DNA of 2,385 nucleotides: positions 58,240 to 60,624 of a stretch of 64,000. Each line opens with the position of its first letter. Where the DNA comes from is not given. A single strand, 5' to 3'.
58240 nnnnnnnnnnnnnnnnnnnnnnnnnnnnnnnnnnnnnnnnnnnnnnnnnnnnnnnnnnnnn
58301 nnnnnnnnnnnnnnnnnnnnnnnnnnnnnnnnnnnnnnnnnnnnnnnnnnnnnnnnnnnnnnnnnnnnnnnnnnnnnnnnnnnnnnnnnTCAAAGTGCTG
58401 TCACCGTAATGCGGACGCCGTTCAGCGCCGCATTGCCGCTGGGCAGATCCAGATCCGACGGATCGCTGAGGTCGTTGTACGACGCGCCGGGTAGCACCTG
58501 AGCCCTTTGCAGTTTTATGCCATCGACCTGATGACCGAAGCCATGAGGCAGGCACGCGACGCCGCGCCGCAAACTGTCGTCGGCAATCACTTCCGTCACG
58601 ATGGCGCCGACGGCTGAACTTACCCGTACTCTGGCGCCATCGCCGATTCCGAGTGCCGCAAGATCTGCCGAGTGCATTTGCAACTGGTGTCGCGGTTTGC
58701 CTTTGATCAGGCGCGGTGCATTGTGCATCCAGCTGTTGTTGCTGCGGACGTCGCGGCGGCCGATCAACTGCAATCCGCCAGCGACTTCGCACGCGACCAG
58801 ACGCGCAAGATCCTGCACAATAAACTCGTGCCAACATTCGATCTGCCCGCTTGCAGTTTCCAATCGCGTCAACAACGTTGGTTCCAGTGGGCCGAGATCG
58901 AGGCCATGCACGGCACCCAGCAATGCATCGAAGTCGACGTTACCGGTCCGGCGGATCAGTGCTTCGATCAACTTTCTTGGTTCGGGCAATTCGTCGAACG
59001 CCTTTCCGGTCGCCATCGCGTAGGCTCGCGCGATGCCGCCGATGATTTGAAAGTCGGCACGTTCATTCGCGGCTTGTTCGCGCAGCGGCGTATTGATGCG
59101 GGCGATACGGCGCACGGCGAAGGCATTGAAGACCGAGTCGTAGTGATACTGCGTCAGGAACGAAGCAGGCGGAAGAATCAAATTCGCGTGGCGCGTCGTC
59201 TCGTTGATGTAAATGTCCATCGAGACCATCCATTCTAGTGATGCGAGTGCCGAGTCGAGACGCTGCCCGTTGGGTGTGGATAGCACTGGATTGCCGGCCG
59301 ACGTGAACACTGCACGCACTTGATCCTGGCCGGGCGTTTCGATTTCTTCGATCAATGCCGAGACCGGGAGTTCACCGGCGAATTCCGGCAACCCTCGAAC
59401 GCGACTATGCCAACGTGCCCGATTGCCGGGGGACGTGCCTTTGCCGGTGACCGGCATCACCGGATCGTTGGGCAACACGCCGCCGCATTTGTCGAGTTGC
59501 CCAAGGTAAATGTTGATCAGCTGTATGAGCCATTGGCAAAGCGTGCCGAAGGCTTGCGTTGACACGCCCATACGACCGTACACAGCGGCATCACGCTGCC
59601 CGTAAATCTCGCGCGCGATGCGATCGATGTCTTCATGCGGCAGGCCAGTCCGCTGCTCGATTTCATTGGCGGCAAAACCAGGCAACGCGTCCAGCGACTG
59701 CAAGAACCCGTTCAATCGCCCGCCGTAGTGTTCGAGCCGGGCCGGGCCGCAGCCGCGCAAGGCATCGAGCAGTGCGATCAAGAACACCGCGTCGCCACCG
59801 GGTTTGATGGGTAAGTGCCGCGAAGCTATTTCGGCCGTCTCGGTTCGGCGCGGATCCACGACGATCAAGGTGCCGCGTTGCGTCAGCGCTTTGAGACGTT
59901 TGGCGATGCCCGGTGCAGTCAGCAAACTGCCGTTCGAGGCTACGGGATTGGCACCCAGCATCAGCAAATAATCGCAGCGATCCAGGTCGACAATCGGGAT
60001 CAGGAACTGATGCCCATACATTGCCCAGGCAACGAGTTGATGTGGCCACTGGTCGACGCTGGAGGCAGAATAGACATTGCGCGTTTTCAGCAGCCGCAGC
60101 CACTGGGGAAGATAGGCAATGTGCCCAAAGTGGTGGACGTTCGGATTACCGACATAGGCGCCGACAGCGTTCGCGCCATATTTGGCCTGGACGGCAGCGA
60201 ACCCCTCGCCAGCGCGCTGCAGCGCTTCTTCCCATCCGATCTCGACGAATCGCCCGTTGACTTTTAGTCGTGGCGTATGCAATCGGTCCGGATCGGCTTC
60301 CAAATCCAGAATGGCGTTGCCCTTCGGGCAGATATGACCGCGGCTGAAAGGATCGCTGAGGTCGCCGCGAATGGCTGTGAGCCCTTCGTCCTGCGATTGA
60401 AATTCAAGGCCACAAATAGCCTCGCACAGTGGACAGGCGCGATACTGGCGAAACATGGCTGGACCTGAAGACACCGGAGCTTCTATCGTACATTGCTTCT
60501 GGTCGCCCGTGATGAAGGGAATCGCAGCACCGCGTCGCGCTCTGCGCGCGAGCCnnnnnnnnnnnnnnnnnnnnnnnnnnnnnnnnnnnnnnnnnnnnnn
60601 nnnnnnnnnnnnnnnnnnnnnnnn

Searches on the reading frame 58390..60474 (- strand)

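Call 67: search_protein_families(library=pfam, proteins=[window:58390-60474:-], max_evalue=0.0001)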
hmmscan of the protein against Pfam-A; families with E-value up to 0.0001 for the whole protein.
window:58390-60474:- (694 aa): 3 families
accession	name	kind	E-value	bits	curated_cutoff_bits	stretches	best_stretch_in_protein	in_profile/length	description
PF00384.28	Molybdopterin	-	1.2e-22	80.9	24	1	64-482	1-351/353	Molybdopterin oxidoreductase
PF01568.27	Molydop_binding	-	1.8e-19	70.2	26.8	1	568-686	1-108/110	Molydopterin dinucleotide binding domain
PF04879.21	Molybdop_Fe4S4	-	2.1e-09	37.6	22.7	1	13-57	7-51/55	Molybdopterin oxidoreductase Fe4S4 domain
